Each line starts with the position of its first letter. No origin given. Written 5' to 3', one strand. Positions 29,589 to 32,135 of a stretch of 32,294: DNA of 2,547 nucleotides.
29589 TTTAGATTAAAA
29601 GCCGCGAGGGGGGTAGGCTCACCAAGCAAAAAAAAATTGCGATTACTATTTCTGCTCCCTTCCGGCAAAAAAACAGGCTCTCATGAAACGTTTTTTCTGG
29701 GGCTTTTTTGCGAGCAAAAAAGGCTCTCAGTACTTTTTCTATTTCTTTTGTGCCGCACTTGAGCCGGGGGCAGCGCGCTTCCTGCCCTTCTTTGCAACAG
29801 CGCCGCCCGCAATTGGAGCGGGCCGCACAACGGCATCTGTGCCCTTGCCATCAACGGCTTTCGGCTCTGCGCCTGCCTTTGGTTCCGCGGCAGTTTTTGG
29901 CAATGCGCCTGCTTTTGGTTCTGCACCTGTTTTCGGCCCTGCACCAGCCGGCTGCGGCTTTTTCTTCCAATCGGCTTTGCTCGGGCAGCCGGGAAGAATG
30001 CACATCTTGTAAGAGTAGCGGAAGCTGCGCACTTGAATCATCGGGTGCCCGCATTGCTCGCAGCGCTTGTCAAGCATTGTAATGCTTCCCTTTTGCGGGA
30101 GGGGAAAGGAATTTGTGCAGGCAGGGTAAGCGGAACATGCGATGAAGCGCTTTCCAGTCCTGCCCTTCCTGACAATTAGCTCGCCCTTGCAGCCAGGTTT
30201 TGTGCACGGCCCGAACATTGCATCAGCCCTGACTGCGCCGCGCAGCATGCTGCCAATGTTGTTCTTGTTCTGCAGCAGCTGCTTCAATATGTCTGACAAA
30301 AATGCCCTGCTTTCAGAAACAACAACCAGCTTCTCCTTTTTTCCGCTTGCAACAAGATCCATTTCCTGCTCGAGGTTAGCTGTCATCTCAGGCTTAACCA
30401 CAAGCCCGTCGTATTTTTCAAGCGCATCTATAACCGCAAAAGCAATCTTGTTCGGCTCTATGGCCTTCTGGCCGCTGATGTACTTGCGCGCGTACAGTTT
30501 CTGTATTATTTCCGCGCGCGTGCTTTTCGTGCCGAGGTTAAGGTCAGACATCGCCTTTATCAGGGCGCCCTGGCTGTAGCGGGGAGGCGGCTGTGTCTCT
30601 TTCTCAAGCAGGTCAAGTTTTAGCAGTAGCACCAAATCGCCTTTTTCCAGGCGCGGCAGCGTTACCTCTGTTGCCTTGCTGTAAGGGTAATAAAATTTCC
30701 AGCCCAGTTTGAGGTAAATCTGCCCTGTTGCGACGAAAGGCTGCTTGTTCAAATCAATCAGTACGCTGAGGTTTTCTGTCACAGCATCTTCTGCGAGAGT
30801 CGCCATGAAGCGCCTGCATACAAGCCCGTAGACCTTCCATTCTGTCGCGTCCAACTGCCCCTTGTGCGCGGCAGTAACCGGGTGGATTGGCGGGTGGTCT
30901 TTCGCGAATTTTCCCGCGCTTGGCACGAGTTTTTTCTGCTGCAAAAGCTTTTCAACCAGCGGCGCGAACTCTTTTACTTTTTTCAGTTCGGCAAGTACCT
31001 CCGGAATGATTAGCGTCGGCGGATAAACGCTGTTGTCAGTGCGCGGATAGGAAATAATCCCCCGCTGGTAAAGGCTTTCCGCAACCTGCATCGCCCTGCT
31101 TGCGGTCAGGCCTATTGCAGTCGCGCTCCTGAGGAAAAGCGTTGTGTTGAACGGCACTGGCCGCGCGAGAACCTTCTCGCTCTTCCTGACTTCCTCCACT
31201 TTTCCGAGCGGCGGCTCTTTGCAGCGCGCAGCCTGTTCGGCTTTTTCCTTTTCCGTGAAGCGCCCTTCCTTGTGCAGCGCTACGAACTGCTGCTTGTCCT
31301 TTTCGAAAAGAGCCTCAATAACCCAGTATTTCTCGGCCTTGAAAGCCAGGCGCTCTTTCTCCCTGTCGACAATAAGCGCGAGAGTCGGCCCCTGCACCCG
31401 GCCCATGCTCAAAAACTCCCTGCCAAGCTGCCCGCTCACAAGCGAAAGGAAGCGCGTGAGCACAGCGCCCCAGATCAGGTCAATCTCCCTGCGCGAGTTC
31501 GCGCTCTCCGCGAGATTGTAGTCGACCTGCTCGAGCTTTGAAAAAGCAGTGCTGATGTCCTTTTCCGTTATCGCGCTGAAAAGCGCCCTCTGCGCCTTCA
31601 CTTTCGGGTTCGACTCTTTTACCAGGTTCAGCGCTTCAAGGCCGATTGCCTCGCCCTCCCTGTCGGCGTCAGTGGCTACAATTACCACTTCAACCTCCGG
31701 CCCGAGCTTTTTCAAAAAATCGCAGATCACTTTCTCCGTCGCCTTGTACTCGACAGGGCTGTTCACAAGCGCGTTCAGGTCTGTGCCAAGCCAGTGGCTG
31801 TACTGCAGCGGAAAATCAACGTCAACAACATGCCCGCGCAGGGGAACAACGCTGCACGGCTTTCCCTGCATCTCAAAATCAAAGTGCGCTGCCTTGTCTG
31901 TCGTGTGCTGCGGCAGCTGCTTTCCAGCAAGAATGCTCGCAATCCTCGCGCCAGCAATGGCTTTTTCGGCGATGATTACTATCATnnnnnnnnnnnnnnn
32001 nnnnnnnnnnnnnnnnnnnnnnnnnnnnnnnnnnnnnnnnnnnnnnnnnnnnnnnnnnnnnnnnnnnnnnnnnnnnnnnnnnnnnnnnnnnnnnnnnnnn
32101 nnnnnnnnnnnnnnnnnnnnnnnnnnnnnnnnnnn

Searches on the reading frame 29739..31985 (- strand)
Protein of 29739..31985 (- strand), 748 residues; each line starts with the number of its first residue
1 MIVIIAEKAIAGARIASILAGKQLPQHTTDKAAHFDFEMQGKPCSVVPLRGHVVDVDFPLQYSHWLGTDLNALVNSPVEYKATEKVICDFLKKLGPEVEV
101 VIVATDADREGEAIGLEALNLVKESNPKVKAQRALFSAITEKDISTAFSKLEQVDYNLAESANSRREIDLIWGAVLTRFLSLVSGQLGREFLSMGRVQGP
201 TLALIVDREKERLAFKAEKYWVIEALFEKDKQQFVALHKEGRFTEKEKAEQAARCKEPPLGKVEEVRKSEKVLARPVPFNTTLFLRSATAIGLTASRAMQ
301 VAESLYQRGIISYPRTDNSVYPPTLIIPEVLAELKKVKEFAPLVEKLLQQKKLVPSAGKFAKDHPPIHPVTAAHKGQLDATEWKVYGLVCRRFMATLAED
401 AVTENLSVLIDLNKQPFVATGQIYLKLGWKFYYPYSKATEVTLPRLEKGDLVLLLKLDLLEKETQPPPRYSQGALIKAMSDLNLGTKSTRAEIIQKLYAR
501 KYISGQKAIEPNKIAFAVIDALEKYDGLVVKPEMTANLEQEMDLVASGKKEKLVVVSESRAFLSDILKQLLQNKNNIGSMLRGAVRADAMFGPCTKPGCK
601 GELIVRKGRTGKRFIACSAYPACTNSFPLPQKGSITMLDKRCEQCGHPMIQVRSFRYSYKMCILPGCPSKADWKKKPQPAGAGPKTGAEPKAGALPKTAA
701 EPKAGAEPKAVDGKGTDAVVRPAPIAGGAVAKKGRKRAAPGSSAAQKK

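Call 73: search_protein_families(library=pfam, proteins=[window:29739-31985:-], max_evalue=0.001)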
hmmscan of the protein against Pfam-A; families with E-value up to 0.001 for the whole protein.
window:29739-31985:- (748 aa): 3 families
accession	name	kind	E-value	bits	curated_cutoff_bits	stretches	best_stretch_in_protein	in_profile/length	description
PF01131.25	Topoisom_bac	-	1.3e-115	387.2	35.1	1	154-556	2-410/411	DNA topoisomerase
PF01751.28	Toprim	-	9e-12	45.5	23.1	1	3-138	2-95/96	Toprim domain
PF01396.24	Zn_ribbon_Top1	-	4.6e-09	36.4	32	1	597-631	5-38/39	Topoisomerase DNA binding C4 zinc finger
